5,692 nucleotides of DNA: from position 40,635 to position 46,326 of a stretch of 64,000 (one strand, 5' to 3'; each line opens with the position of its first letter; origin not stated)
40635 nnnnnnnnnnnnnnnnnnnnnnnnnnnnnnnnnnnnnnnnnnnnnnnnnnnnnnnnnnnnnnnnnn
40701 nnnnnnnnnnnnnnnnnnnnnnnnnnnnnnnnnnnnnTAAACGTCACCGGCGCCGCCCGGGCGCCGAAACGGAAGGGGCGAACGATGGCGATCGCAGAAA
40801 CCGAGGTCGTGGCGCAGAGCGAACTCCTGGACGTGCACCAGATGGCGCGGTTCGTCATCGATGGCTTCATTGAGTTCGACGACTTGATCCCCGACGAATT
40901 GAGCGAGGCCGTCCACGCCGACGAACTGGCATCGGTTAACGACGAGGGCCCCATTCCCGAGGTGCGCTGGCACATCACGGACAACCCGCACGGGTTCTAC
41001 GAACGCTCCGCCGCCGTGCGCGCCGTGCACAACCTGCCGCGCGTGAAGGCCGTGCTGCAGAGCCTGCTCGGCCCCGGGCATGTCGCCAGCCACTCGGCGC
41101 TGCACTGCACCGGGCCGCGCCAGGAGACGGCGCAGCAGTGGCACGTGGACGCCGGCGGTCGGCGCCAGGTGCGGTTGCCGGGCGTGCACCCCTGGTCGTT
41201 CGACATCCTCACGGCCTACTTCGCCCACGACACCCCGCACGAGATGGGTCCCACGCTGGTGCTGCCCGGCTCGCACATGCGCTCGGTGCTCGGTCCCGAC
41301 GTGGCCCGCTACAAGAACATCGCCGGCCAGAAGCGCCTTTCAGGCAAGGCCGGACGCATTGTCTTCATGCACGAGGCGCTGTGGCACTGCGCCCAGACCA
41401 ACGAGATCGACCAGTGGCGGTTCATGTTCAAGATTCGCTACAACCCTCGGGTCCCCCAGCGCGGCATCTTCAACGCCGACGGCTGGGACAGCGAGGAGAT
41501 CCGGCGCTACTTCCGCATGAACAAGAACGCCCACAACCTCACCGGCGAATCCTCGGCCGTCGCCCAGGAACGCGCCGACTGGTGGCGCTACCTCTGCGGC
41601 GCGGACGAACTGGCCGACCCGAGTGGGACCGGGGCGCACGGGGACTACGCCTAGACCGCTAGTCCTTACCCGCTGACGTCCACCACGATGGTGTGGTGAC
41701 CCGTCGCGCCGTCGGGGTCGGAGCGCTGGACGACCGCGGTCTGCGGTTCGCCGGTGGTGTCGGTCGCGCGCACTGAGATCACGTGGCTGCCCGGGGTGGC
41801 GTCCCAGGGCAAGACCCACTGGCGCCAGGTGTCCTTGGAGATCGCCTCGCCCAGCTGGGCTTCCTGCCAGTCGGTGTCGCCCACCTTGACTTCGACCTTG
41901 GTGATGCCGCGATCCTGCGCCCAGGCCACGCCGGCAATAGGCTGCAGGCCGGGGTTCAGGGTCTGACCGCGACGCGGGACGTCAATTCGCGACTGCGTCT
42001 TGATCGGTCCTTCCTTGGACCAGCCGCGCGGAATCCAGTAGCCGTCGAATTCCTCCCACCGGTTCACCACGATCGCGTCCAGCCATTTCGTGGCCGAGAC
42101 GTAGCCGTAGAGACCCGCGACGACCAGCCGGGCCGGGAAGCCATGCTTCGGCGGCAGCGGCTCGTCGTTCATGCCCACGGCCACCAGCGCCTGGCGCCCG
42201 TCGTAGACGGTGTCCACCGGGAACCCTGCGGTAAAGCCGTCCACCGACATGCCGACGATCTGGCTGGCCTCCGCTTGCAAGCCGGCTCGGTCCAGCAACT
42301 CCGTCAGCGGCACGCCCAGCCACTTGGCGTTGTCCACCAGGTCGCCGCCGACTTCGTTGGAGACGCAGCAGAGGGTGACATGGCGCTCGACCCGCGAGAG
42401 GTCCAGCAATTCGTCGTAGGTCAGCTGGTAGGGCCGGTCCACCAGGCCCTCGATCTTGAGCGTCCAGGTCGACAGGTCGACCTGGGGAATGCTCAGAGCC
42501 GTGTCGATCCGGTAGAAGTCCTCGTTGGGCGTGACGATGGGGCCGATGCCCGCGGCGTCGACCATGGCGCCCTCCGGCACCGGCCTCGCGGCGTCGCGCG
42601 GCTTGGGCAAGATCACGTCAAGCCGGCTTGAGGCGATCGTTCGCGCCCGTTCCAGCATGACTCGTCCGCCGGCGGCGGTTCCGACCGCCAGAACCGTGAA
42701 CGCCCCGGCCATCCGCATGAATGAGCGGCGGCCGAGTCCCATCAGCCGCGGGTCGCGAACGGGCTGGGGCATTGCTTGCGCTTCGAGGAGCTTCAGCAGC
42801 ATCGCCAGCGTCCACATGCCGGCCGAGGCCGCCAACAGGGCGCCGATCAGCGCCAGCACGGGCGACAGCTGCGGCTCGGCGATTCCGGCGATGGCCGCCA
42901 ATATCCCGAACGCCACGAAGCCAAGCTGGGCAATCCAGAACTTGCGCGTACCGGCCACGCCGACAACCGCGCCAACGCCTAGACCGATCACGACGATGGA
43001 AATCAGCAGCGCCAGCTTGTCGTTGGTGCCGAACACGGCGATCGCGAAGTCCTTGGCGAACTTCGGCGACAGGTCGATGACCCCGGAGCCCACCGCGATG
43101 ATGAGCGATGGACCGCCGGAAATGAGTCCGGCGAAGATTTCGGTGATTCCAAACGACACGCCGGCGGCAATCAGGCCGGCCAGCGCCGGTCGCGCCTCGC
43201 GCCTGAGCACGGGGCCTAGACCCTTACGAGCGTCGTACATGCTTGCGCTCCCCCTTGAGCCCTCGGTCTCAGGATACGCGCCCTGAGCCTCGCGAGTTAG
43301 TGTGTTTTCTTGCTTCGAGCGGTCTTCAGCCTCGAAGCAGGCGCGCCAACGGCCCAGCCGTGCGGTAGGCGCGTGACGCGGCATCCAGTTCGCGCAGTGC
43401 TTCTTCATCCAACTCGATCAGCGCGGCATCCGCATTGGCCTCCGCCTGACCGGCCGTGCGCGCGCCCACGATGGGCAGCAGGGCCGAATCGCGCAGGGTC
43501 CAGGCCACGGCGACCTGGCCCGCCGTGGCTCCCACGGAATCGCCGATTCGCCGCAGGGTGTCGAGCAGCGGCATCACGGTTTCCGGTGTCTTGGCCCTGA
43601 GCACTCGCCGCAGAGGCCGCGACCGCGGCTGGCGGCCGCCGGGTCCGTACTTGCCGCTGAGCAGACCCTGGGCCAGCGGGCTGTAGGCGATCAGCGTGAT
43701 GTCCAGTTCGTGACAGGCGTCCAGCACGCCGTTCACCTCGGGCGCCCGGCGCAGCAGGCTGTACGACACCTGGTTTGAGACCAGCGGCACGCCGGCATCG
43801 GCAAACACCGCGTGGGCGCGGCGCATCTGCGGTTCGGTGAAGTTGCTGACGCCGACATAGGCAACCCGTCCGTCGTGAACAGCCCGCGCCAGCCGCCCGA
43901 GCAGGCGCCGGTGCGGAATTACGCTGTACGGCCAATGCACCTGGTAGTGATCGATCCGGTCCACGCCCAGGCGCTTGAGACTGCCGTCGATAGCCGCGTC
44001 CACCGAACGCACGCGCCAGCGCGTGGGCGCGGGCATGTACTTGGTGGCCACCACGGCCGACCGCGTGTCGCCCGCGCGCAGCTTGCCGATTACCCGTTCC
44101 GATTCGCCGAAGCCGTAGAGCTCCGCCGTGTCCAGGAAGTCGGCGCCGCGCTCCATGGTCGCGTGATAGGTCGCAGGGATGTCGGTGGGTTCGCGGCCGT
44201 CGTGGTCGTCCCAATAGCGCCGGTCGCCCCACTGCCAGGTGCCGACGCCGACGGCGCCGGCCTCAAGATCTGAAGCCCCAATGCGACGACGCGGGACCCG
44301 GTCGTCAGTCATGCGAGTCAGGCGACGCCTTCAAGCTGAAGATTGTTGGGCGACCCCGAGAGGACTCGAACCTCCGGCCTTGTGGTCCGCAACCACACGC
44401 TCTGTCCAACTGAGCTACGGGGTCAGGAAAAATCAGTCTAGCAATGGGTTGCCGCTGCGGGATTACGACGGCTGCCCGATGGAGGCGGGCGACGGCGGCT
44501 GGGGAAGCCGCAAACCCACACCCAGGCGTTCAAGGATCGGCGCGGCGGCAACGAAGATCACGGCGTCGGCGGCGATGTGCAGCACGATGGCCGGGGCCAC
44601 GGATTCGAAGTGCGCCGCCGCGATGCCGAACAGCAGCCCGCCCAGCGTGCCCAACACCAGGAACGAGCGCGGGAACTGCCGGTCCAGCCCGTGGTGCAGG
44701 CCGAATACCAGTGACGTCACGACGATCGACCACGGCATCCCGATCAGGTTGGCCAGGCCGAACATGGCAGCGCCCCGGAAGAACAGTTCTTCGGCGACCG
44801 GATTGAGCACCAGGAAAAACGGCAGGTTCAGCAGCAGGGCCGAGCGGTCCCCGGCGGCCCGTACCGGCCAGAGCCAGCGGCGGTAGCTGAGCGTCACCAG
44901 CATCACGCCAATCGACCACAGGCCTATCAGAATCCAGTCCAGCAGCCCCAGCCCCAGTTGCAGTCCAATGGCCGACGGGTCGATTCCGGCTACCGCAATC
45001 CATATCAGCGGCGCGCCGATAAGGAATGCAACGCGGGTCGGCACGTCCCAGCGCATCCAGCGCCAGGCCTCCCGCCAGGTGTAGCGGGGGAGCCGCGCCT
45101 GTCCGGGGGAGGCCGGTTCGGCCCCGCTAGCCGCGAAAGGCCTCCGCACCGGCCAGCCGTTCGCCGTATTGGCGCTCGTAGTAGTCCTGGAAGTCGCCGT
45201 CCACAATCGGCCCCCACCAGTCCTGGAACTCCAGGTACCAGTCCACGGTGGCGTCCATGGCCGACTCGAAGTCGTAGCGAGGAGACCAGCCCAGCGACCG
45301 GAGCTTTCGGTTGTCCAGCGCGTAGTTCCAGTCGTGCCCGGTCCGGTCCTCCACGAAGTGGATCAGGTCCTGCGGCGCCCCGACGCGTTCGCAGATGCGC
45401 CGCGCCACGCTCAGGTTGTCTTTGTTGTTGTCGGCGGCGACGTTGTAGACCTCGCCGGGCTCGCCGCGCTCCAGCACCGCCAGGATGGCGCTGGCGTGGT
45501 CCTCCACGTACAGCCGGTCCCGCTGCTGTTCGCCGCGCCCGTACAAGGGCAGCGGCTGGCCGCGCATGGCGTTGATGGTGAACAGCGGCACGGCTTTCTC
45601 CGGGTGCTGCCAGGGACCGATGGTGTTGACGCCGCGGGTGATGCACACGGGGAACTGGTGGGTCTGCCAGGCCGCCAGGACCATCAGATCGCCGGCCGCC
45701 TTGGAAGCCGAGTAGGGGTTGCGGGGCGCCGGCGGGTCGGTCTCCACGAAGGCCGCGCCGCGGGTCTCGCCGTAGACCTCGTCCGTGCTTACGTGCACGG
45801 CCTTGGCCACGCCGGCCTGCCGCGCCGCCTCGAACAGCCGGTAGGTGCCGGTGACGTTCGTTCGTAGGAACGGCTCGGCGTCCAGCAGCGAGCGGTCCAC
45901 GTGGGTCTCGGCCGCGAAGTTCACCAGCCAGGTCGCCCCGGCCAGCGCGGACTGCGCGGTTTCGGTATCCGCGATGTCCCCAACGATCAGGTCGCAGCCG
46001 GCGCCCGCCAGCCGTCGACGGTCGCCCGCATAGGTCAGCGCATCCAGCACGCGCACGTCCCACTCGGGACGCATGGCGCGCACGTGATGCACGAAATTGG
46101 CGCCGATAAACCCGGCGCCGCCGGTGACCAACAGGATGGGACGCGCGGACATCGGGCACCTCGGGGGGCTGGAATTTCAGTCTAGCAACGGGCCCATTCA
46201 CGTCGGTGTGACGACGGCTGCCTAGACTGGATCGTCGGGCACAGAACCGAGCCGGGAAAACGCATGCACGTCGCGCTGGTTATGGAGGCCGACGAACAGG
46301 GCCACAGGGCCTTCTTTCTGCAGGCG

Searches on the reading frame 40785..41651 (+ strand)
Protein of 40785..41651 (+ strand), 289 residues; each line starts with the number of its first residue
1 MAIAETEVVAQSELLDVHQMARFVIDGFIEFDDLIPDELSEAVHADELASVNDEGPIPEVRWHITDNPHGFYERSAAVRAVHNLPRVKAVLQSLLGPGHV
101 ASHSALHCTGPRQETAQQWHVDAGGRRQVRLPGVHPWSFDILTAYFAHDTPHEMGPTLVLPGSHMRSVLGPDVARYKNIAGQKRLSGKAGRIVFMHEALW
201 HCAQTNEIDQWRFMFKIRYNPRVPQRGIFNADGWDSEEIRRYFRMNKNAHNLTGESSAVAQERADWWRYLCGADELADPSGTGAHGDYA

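Call 3: search_protein_families(library=pfam, proteins=[window:40785-41651:+], max_evalue=1)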
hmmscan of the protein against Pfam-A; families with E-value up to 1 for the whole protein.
window:40785-41651:+ (289 aa): 1 family
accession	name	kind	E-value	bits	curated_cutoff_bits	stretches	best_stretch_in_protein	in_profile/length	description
PF05721.19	PhyH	-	4.7e-08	34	22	1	73-213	56-212/213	Phytanoyl-CoA dioxygenase (PhyH)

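Call 9: search_protein_families(library=ncbifam, proteins=[window:40785-41651:+], max_evalue=1)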
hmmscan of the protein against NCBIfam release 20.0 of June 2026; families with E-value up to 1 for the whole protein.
window:40785-41651:+ (289 aa): 0 families

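Call 33: search_solved_structures(query=window:40785-41651:+, max_evalue=1)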
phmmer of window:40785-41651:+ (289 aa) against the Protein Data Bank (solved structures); distinct sequences matched with E-value up to 1: 1.
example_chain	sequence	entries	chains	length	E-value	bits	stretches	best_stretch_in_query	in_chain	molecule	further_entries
2mhh_A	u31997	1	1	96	0.59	12.9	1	184-262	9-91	Polycystic kidney disease protein 2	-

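Call 80: search_protein_families(library=padloc, proteins=[window:40785-41651:+], max_evalue=0.01)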
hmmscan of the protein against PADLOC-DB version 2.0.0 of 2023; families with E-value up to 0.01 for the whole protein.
window:40785-41651:+ (289 aa): 0 families

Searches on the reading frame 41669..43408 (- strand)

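Call 38: search_protein_families(library=pfam, proteins=[window:41669-43408:-], max_evalue=0.001)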
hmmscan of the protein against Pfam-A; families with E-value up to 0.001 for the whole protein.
window:41669-43408:- (580 aa): 2 families
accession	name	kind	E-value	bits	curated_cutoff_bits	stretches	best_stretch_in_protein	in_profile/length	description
PF00174.25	Oxidored_molyb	-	6.3e-42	143.5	24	1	305-458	2-169/169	Oxidoreductase molybdopterin binding domain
PF17957.7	Big_7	-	0.0003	21.8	24.1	1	474-546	4-70/70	Bacterial Ig domain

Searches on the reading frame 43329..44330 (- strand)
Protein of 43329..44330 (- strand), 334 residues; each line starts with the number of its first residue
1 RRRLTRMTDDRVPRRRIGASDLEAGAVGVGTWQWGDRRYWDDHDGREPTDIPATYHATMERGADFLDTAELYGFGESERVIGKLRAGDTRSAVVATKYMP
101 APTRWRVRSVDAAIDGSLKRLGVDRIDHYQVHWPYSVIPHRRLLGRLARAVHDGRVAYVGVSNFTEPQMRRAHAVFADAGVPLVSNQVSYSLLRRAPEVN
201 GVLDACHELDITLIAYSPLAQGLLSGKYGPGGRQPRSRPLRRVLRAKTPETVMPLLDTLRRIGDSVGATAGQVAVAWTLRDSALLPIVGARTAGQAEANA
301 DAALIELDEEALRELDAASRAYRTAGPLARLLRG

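Call 38: search_protein_families(library=pfam, proteins=[window:43329-44330:-], max_evalue=0.001)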
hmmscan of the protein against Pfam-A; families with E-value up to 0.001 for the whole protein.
window:43329-44330:- (334 aa): 1 family
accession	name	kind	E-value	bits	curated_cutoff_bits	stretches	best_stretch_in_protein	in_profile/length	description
PF00248.27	Aldo_ket_red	-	3.7e-56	190.8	24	1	27-318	2-289/291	Aldo/keto reductase family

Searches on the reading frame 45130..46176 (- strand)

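Call 38: search_protein_families(library=pfam, proteins=[window:45130-46176:-], max_evalue=0.001)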
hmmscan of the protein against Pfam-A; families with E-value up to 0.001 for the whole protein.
window:45130-46176:- (349 aa): 8 families
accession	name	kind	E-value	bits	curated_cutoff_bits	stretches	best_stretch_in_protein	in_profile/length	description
PF01370.27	Epimerase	-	1.2e-56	192.2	20.9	1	16-247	2-240/240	NAD dependent epimerase/dehydratase family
PF16363.11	GDP_Man_Dehyd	-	1.3e-55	189.6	27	1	16-307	1-329/332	GDP-mannose 4,6 dehydratase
PF01073.25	3Beta_HSD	-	3.1e-21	76.1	22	1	16-234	1-229/280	3-beta hydroxysteroid dehydrogenase/isomerase family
PF04321.23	RmlD_sub_bind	-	2.8e-18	66.4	27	1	15-273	3-239/287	RmlD substrate binding domain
PF02719.21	Polysacc_synt_2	-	1.4e-13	51.2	20.2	1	15-266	1-248/293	Polysaccharide biosynthesis protein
PF07993.18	NAD_binding_4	-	4.5e-10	39.5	20.1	1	74-187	82-209/258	Male sterility protein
PF13460.12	NAD_binding_10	-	3.5e-06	27.4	27.2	1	19-161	1-127/184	NAD(P)H-binding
PF05368.20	NmrA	-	0.0003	20.9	27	1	15-128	5-104/298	NmrA-like family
